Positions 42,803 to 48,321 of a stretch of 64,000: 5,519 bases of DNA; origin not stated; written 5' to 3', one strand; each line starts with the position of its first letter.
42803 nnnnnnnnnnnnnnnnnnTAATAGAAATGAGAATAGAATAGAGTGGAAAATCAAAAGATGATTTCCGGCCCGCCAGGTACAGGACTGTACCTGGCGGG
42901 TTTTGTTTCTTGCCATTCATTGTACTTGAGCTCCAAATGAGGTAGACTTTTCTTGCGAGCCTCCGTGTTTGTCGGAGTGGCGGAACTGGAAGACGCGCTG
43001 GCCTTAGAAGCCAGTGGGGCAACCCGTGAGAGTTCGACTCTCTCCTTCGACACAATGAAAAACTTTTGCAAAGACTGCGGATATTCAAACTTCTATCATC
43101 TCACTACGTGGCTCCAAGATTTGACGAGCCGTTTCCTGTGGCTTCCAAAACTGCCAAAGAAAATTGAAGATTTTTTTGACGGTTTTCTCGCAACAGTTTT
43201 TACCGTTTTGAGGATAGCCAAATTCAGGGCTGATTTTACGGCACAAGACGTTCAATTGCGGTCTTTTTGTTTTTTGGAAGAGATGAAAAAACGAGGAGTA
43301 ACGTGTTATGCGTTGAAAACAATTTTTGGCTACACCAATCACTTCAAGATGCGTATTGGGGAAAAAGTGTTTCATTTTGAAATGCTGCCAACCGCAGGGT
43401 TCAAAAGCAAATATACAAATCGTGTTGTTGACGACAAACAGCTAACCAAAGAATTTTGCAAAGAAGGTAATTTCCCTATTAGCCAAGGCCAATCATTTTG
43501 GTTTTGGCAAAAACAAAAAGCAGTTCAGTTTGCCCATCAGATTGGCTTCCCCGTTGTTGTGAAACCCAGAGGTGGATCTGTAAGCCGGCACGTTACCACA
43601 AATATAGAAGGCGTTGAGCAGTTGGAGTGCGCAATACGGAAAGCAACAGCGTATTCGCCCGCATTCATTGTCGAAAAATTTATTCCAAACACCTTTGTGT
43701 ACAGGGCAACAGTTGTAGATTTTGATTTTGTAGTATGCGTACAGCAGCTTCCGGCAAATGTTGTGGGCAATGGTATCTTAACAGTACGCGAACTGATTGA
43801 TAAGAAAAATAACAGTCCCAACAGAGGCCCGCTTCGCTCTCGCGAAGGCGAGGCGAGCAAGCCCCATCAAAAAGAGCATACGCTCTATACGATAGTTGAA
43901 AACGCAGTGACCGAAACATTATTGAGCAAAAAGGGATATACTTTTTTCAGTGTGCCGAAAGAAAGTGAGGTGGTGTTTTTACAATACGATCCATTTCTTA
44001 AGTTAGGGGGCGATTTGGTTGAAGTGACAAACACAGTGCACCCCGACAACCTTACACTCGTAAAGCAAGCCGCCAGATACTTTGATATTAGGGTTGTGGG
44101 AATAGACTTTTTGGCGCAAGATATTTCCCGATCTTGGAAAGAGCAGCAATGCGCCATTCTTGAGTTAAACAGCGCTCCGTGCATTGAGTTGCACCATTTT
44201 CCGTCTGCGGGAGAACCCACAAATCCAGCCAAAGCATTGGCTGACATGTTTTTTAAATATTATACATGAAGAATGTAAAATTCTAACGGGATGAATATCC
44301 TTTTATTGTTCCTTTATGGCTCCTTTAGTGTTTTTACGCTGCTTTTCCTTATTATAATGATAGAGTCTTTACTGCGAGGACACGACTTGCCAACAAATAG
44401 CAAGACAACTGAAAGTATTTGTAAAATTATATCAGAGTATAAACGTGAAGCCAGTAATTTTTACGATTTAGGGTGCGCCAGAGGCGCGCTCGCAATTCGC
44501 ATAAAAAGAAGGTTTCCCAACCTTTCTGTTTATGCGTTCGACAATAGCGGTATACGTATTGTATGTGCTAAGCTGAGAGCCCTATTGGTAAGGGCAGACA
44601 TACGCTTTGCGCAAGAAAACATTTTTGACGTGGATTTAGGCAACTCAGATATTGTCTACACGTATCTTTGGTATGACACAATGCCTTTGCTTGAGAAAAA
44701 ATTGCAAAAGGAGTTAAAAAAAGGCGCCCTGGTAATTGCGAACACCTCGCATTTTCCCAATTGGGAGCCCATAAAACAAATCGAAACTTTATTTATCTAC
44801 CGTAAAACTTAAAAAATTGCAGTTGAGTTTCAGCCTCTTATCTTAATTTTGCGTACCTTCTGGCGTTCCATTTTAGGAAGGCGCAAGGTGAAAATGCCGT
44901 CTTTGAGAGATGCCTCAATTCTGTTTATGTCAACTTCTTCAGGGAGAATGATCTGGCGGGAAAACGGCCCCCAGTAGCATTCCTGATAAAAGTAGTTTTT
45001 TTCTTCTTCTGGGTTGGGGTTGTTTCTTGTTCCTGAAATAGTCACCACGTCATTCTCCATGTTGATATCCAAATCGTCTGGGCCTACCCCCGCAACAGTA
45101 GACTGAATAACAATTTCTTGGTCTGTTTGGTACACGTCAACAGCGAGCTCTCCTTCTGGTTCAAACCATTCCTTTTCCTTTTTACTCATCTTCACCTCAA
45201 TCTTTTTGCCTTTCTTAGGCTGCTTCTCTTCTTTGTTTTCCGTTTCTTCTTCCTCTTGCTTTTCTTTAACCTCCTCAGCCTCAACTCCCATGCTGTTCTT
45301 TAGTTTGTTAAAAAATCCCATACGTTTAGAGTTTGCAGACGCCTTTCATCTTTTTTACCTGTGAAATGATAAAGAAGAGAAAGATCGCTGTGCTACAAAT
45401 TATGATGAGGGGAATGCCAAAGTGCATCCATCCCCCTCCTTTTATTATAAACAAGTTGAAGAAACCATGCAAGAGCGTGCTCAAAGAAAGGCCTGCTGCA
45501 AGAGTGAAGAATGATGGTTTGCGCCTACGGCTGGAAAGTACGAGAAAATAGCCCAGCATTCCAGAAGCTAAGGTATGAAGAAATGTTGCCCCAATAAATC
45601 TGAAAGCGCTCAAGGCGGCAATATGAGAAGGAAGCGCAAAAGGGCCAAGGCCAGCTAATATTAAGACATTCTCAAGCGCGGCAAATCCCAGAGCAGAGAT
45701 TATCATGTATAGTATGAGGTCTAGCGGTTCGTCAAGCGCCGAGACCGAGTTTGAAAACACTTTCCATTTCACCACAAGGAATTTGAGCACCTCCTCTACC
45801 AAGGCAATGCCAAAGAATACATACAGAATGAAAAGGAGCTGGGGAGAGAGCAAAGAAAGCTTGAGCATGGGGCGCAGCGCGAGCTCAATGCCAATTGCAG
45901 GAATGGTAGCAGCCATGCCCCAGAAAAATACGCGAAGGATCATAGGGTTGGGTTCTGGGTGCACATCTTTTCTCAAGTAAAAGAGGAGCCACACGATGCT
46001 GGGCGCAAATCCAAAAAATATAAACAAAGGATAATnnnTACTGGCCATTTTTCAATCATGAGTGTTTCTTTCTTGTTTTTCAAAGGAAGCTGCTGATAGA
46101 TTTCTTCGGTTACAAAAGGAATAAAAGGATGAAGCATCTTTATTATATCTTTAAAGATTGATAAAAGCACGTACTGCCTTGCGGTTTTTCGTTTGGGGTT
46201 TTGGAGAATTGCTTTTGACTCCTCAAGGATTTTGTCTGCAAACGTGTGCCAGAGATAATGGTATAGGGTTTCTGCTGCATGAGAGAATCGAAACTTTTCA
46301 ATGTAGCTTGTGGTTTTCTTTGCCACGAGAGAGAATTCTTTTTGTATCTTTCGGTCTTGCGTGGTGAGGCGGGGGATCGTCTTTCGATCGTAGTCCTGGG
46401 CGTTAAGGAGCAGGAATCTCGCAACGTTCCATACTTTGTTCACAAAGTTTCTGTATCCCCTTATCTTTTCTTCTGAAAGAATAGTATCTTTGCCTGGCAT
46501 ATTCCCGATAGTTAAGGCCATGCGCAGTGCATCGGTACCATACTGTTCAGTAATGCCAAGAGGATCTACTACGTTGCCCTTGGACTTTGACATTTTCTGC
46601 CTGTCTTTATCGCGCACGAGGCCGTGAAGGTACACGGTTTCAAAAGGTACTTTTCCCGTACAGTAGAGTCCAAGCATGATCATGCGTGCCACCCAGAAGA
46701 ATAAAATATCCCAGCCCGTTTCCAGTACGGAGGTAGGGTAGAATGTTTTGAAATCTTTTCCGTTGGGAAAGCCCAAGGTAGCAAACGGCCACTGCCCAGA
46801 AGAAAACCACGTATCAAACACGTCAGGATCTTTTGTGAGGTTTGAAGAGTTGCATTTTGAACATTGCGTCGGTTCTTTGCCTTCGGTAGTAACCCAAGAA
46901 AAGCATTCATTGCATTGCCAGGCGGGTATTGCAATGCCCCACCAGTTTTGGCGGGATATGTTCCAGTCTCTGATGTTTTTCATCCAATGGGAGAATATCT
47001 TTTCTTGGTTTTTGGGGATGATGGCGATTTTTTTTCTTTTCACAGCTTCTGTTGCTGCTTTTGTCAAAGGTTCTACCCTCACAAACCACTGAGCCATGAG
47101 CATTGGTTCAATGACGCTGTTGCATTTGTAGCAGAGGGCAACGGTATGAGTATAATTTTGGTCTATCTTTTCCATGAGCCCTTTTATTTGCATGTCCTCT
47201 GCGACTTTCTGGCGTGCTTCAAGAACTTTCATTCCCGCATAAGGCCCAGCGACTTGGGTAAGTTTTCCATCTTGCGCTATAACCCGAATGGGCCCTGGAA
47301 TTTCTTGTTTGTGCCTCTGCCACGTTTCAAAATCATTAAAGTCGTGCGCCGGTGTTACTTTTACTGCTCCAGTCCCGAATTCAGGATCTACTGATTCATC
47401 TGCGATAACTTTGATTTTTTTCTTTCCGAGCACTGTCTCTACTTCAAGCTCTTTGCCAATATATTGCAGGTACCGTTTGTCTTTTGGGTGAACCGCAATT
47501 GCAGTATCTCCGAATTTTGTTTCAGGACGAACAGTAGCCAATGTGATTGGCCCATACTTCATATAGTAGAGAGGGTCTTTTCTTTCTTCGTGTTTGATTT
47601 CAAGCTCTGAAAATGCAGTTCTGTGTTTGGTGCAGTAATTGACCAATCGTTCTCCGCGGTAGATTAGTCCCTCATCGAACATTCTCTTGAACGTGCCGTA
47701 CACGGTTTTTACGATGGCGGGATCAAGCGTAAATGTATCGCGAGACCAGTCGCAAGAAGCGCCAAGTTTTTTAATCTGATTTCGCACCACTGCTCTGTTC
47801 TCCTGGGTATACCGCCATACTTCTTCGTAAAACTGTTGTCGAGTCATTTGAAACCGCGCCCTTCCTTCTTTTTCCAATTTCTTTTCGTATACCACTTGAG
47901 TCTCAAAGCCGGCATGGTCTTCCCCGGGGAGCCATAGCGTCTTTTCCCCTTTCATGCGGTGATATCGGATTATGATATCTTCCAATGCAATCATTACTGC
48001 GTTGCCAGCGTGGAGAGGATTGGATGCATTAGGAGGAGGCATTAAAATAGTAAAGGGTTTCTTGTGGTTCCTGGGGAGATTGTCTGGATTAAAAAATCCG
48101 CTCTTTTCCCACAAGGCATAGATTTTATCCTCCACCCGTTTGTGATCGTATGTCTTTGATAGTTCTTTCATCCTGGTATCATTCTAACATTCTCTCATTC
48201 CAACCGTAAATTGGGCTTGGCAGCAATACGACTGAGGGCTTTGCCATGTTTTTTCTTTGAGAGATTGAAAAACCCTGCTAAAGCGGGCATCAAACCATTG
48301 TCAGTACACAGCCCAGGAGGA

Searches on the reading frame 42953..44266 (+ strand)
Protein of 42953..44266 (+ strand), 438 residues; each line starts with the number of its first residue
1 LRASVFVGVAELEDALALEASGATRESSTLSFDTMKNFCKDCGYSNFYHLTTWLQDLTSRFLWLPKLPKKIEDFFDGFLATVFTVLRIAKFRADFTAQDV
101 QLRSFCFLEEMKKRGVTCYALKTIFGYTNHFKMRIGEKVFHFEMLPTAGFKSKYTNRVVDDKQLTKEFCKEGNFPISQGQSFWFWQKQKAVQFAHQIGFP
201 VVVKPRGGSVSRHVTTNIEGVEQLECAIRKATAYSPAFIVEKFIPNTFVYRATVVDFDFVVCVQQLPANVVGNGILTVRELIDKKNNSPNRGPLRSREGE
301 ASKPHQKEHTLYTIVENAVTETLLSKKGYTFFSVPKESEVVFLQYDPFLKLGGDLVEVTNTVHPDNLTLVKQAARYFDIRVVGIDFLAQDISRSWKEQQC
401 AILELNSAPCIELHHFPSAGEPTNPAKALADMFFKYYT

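Call 34: search_protein_families(library=pfam, proteins=[window:42953-44266:+], max_evalue=0.001)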
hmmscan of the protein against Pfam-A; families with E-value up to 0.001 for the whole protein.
window:42953-44266:+ (438 aa): 2 families
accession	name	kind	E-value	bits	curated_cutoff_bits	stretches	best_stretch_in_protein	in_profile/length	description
PF02786.22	CPSase_L_D2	-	2.1e-06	27.8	19.8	1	161-246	1-91/211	Carbamoyl-phosphate synthase L chain, ATP binding domain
PF07478.18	Dala_Dala_lig_C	-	0.0001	22.3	24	1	186-244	24-81/204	D-ala D-ala ligase C-terminus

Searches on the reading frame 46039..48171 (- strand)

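Call 34: search_protein_families(library=pfam, proteins=[window:46039-48171:-], max_evalue=0.001)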
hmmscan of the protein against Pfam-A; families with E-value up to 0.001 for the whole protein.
window:46039-48171:- (711 aa): 4 families
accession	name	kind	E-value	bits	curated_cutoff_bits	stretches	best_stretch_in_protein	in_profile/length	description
PF00133.28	tRNA-synt_1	-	2.6e-131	438.6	22.7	1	16-557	1-405/414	tRNA synthetases class I (I, L, M and V)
PF08264.19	Anticodon_1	-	1.2e-25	90.5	25.1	1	606-710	1-105/148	Anticodon-binding domain of tRNA ligase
PF09334.17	tRNA-synt_1g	-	1.8e-20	73.5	20.1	2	347-574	169-375/391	tRNA synthetases class I (M)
PF13603.12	tRNA-synt_1_2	-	0.00015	21.8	25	1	248-316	93-161/185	Leucyl-tRNA synthetase, editing domain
